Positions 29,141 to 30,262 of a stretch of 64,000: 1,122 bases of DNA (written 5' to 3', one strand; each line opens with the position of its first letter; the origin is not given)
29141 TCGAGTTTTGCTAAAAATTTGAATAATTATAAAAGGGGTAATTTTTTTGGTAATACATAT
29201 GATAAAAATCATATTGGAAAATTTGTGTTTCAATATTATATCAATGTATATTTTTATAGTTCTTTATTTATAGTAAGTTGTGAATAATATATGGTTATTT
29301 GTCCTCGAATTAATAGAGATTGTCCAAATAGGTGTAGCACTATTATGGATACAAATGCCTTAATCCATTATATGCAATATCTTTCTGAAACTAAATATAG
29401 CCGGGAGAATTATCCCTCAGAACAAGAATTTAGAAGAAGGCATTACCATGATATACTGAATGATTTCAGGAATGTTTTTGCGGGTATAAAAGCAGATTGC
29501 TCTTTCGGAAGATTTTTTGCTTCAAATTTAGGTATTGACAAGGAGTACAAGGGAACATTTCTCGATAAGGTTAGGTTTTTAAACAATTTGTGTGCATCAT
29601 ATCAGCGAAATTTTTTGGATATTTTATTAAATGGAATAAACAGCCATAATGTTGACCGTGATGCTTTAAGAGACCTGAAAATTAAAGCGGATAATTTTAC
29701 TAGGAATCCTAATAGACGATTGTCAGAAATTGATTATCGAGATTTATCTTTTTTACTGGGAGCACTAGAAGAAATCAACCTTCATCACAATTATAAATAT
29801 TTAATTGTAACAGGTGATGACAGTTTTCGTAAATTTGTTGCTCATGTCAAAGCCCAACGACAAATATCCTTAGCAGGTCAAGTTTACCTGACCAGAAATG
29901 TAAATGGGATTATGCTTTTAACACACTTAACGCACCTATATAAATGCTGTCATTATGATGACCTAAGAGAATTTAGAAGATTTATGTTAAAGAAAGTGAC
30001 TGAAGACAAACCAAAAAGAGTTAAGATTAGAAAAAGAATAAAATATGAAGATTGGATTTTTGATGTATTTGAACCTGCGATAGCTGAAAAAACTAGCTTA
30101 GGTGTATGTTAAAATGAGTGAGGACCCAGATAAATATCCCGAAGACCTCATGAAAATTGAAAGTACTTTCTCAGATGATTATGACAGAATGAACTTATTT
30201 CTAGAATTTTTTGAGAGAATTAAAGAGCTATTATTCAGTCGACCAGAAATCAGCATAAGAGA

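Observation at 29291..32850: Candidate undescribed defence-type system: PIN-like protein + unknown protein + short Rad50/SMC-like ATPase with a zinc hook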

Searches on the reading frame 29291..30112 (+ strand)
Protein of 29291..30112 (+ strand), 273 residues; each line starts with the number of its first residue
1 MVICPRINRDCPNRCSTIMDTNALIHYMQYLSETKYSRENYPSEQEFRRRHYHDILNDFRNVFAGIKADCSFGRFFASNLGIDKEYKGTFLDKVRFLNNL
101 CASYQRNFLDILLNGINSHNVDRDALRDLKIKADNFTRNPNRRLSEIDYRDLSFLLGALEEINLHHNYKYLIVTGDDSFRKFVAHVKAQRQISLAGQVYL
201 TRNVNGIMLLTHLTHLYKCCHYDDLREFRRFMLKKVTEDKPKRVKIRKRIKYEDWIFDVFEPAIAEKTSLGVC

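Call 3: search_protein_families(library=pfam, proteins=[window:29291-30112:+], max_evalue=1)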
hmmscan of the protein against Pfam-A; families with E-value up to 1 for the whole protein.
window:29291-30112:+ (273 aa): 0 families

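Call 4: search_protein_families(library=padloc, proteins=[window:29291-30112:+], max_evalue=1)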
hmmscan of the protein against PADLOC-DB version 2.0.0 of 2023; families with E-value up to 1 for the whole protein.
window:29291-30112:+ (273 aa): 1 family
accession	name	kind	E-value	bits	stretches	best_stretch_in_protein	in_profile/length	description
PDLC01541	Cas11b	-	0.016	13.6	1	96-129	34-66/98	CAS-I-B; effector_SS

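Call 5: search_protein_families(library=ncbifam, proteins=[window:29291-30112:+], max_evalue=1)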
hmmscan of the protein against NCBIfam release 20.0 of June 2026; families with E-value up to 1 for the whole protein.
window:29291-30112:+ (273 aa): 0 families

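Call 9: find_homologous_proteins(query=window:29291-30109:+, max_evalue=0.001)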
Query window:29291-30109:+ (273 aa): 10 proteins with E <= 0.001 among 1003 candidates.
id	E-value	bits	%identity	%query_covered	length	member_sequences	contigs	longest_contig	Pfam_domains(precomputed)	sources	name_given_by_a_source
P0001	1.7e-174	597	96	100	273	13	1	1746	-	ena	-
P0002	3.6e-142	491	79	100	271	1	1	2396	-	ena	-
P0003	2.9e-135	468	76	100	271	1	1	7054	-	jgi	-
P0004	1.5e-128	446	73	100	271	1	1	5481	-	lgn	-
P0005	1.6e-81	292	52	100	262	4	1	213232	-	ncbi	-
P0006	1.1e-78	282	53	100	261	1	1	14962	-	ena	-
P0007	1.4e-65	239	46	100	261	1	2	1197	-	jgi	-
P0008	1.5e-60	223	46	100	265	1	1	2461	-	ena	-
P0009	1.8e-59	219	44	99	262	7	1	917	-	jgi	-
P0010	3.7e-59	218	44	100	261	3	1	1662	-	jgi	-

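Call 11: find_encoding_contigs(protein=P0005, flank=10000, max_places=3)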
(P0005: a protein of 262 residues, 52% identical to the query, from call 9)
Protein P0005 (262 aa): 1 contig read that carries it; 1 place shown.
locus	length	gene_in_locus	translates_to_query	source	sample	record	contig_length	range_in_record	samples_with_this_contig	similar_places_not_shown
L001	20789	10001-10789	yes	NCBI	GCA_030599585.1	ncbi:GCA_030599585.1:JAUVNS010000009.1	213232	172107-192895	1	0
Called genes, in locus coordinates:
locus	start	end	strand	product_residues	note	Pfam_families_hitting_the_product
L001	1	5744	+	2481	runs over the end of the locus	PF03534:SpvB, PF13517:FG-GAP_3, PF12256:TcdB_toxin_midN, PF12255:TcdB_toxin_midC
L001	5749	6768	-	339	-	PF25019:LRR_R13L1-DRL21 (faint), PF24758:LRR_At5g56370 (faint), PF13855:LRR_8 (faint), PF23598:LRR_14, PF12799:LRR_4 (weak)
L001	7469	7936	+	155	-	-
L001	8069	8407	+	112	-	-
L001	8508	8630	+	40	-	-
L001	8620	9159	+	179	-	-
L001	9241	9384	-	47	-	-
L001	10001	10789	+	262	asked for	-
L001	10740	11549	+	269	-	-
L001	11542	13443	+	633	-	PF02463:SMC_N, PF13175:AAA_15 (weak), PF13476:AAA_23, PF13304:AAA_21 (faint), PF02463:SMC_N (weak)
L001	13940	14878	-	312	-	-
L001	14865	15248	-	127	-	-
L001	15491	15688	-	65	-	-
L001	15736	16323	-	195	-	-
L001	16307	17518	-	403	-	-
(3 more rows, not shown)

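Call 12: find_encoding_contigs(protein=P0006, flank=8000, max_places=3)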
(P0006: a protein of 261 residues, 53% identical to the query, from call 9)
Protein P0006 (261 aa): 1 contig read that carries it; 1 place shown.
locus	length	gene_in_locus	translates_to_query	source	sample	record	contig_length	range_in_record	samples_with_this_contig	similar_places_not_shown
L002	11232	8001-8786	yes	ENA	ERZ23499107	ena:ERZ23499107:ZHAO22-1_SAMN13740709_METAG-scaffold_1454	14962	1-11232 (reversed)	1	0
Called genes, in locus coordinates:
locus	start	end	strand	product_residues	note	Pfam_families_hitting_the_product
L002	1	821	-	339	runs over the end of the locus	PF03167:UDG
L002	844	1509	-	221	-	PF27257:HI_0787_N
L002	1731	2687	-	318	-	PF28530:DUF8426, PF06250:YhcG_C, PF01939:NucS_C (weak)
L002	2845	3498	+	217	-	-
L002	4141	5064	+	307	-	-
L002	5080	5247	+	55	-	-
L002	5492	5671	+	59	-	-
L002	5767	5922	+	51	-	-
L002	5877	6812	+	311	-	-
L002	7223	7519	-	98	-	PF01936:NYN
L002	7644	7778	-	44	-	-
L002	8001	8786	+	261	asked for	-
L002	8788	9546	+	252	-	-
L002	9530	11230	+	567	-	?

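Call 26: search_solved_structures(query=A1, max_evalue=10)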
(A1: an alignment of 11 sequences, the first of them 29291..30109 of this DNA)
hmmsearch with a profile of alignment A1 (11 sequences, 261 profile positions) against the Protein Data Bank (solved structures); distinct sequences matched with E-value up to 10: 3.
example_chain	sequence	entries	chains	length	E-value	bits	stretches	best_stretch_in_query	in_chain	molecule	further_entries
4tpt_A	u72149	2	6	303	0.98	11.8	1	69-125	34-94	LIM domain kinase 2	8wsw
5nxd_A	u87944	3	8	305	0.98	11.8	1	69-125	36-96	LIM domain kinase 2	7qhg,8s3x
5b3d_A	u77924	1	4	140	1.1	11.6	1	41-119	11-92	Flagella synthesis protein FlgN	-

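Call 28: predict_structure(alignment_id=A1)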
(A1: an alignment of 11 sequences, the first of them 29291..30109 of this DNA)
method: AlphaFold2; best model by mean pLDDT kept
length: 273 residues; sequences in the alignment: 11
mean_pLDDT: 63.1   pTM: 0.42
mean pLDDT of the five models: 63.1, 61.0, 58.6, 57.8, 55.3
residues with pLDDT >= 90: 22; 70-90: 99; 50-70: 58; < 50: 94
segments of 3 or more residues with pLDDT < 50: 1-23, 69-117, 206-221, 270-273
pLDDT, mean of each block of 10 residues (from residue 1): 36 39 56 79 83 64 52 35 38 42 43 47 89 87 79 81 69 64 84 92 55 41 60 76 85 75 60 38
secondary structure, 60 per line:
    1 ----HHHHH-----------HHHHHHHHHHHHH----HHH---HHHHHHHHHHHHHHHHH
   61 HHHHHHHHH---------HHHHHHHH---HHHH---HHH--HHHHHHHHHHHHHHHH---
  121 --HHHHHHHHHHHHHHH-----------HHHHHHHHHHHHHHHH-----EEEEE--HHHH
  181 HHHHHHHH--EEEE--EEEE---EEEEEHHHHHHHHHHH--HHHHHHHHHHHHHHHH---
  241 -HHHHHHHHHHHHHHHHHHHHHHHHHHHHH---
elements in order: H5-9 H21-33 H44-69 H79-86 H90-93 H102-117 H123-137 H149-164 E170-174 H177-188 E191-194 E197-200 E204-208 H209-219 H222-237 H242-270

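Call 30: search_protein_families(library=pfam, alignment_id=A1, max_evalue=10)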
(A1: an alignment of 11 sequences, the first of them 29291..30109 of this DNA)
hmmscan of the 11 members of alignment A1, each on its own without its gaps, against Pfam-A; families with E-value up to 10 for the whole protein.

A. member 1, window:29291-30109:+ (273 aa): 0 families

B. families by the number of members that match (of 11 scanned): 13 families
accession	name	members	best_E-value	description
PF01936.24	NYN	4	0.004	NYN domain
PF18475.7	PIN7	3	0.0024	PIN domain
PF18743.7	AHJR-like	2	0.05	REase_AHJR-like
PF01850.27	PIN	1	0.01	PIN domain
PF12208.14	DUF3601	1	0.02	Domain of unknown function (DUF3601)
PF16286.10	DUF4932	1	0.026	Domain of unknown function (DUF4932)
PF20289.3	MComp1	1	0.04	ABC-three component (ABC-3C) system Middle Component 1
PF17146.10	PIN_6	1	0.054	PIN domain of ribonuclease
PF13638.12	PIN_4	1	0.09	PIN domain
PF03352.18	Adenine_glyco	1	0.15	Methyladenine glycosylase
PF24650.2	TT1_Tal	1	0.15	Tal, N-terminal tail tube TT1 domain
PF12313.13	NPR1_like_C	1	0.17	NPR1/NIM1 like defence protein C terminal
PF24504.1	Rod_N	1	0.2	Rod, N-terminal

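Call 38: fold_search(model_id=the predicted structure, library=pdb)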
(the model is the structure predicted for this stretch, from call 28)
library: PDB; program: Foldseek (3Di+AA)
matches with E <= 10: 39; with E <= 0.001: 0
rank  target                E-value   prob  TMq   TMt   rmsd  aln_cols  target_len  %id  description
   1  9dnb_A                3.2e+00  0.02  0.13  0.03  21.4       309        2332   10  CryoEM structures of yeast cytoplasmic dynein in the presence of ATP and Lis1. (released 2025-06-04)
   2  6bog_A                4.0e+00  0.06  0.14  0.05  16.7        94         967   18  Crystal structure of RapA, a Swi2/Snf2 protein that recycles RNA polymerase during transcription (released 2017-12-13)
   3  1zzg_A                4.3e+00  0.05  0.16  0.12  10.9       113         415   16  Crystal structure of hypothetical protein TT0462 from Thermus thermophilus HB8 (released 2006-06-14)
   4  7qhs_4                4.3e+00  0.04  0.12  0.06   4.1        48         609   21  S. cerevisiae CMGE nucleating origin DNA melting (released 2022-06-15)
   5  6kyv_B                4.5e+00  0.04  0.13  0.06  14.7       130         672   19  Crystal Structure of RIG-I and hairpin RNA with G-U wobble base pairs (released 2020-09-23)
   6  2cvp_A                4.8e+00  0.09  0.17  0.09   5.9        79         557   13  Crystal structure of mouse AMF (released 2006-05-23)
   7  9fzt                  4.8e+00  0.06  0.16  0.09   6.7        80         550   11  The structure of Candida albicans phosphoglucose isomerase in complex with fructose-6-phosphate (released 2025-07-16)
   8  5h63_C                5.1e+00  0.07  0.19  0.18   8.3       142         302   13  Structure of Transferase mutant-C23S,C199S (released 2017-12-20)
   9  8kda_A                5.1e+00  0.06  0.15  0.21  19.2       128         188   13  Cryo-EM structure of Hydrogenobacter thermophilus minimal protein-only RNase P (HARP) in complex with pre-tRNAs (released 2024-08-14)
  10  9fhf_B                5.4e+00  0.08  0.17  0.09   5.4        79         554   15  Crystal structure of human Glucose-6-phosphate isomerase with dihydroxyacetone phosphate ligand (released 2025-03-12)
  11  2p01_MODEL_1_A        5.4e+00  0.02  0.16  0.14  30.8       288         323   15  The structure of receptor-associated protein(RAP) (released 2007-08-21)
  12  6xbw_C                6.0e+00  0.07  0.11  0.06   5.0        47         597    8  Cryo-EM structure of V-ATPase from bovine brain, state 1 (released 2020-08-19)
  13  1bs2                  6.0e+00  0.04  0.20  0.11  17.1       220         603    9  YEAST ARGINYL-TRNA SYNTHETASE (released 1999-08-27)
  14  5f2v_P                6.4e+00  0.02  0.14  0.20  15.0       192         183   10  Crystal structure of the small alarmone synthethase 1 from Bacillus subtilis bound to AMPCPP (released 2015-12-16)
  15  8afz_A                6.4e+00  0.02  0.18  0.14  22.5       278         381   10  Architecture of the ESCPE-1 membrane coat (released 2023-06-21)
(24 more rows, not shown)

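Call 39: search_protein_representatives(alignment_id=A1)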
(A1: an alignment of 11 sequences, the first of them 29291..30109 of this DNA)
Query: 11 sequences, 261 profile positions. Proteins with E-value up to 0.001 (for the whole library): 30; up to 1e-10: 17; up to 1e-30: 10. The best 30 are listed.
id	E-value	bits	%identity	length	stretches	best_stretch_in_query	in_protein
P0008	3.4e-120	416.5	-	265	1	1-260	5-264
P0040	1.8e-54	201.1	-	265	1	1-255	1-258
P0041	3.4e-52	193.6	-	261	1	1-255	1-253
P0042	2.5e-49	184.2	-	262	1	1-260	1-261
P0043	9.8e-49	182.3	-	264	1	1-258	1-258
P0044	1.3e-47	178.5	-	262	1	2-257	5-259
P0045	2.0e-47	178.0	-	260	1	1-255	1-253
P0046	9.5e-46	172.5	-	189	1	72-255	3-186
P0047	1.1e-42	162.4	-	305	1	2-258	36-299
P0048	1.1e-36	142.7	-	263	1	1-256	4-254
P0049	1.3e-25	106.5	-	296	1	1-236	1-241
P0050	2.6e-25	105.5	-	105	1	1-105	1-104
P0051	1.2e-16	77.1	-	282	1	3-235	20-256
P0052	3.2e-15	72.4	-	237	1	41-257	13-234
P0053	9.2e-12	61.1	-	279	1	4-226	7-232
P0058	3.0e-08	49.5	-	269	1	4-234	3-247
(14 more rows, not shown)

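Call 41: search_protein_families(library=pfam, alignment_id=A4, max_evalue=1)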
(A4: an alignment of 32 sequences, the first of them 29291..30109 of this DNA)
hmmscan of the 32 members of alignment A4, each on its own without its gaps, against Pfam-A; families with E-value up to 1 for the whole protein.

A. member 1, window:29291-30109:+ (273 aa): 0 families

B. families by the number of members that match (of 32 scanned): 22 families
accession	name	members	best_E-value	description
PF01936.24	NYN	4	0.00065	NYN domain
PF13638.12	PIN_4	2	0.026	PIN domain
PF18743.7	AHJR-like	2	0.05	REase_AHJR-like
PF01850.27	PIN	1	0.01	PIN domain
PF14653.11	IGFL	1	0.014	Insulin growth factor-like family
PF12208.14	DUF3601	1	0.02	Domain of unknown function (DUF3601)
PF04660.18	Nanovirus_coat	1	0.035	Nanovirus coat protein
PF20289.3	MComp1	1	0.04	ABC-three component (ABC-3C) system Middle Component 1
PF18713.7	DUF5645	1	0.045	Domain of unknown function (DUF5645)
PF13495.12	Phage_int_SAM_4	1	0.045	Phage integrase, N-terminal SAM-like domain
PF17146.10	PIN_6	1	0.054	PIN domain of ribonuclease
PF00070.33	Pyr_redox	1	0.068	Pyridine nucleotide-disulphide oxidoreductase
PF15989.10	DUF4768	1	0.071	Domain of unknown function (DUF4768)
PF08891.16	YfcL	1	0.13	YfcL protein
PF00564.30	PB1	1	0.17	PB1 domain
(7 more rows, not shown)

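Call 43: search_solved_structures(query=A4, max_evalue=10, show_alignments=3)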
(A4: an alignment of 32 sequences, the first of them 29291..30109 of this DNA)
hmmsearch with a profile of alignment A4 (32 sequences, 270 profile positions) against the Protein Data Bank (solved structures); distinct sequences matched with E-value up to 10: 4.
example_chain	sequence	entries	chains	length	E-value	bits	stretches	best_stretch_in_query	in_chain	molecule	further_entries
3se3_B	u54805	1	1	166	0.39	13.1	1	22-73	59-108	Interferon alpha 2b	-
7kb2_A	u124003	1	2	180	0.92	11.9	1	117-163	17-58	ANK_REP_REGION domain-containing protein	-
7ubz_A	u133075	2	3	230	1.3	11.5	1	117-163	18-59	Ankyrin repeat domain-containing protein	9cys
3gna_A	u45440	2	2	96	1.8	10.9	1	116-160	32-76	V(D)J recombination-activating protein 1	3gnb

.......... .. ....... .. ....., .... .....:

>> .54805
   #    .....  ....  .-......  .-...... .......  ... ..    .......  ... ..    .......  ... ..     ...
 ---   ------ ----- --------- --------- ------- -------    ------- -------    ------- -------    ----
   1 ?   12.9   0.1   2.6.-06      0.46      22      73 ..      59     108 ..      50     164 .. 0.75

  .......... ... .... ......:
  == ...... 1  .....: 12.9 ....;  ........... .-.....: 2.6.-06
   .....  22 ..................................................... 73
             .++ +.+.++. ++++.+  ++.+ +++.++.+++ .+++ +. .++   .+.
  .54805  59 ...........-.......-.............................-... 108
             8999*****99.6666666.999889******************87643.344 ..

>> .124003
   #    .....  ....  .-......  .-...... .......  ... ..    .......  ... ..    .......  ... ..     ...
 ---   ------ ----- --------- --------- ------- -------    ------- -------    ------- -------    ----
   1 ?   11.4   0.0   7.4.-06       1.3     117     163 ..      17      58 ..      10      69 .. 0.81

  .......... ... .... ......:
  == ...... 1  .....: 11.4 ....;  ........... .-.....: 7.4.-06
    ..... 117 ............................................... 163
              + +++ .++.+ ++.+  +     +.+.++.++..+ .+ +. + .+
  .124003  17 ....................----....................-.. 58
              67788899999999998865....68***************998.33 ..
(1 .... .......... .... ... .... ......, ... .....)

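Call 44: search_protein_families(library=padloc, alignment_id=A4, max_evalue=1)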
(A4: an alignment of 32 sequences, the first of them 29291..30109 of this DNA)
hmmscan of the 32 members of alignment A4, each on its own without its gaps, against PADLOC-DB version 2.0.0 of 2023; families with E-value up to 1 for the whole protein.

A. member 1, window:29291-30109:+ (273 aa): 1 family
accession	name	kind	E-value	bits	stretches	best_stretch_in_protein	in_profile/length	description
PDLC01541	Cas11b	-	0.016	13.6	1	96-129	34-66/98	CAS-I-B; effector_SS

B. families by the number of members that match (of 32 scanned): 3 families
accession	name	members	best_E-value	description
PDLC00450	JetA1|JetA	1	0.0015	DUF5716 domain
PDLC01541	Cas11b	1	0.016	CAS-I-B; effector_SS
PDLC01169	TPR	1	0.031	TPR repeats containing protein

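Call 52: find_related_loci(query=A1, collection=genome_contigs, flank=6000)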
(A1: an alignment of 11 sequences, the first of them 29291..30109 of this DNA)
Query A1 (273 aa) in genome_contigs; peptide patterns used: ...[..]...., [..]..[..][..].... (x = any residue, [..] = any of these).
40 stretches matched a pattern; 2 encode a relative of the query (tblastn E <= 1e-3); 2 distinct loci.
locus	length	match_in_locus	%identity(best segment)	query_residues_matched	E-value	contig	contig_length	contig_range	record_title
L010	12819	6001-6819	95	1-273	2e-176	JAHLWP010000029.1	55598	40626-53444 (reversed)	MAG: Promethearchaeota archaeon isolate 9R3_44 NODE_43_length_55598_cov_253.858362, whole genome shotgun sequence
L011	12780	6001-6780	52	1-273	3e-90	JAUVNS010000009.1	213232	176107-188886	MAG: Promethearchaeota archaeon isolate CSMAG_616 CSMAG_616_k141_254207_length_213232_cov_14.2873, whole genome shotgun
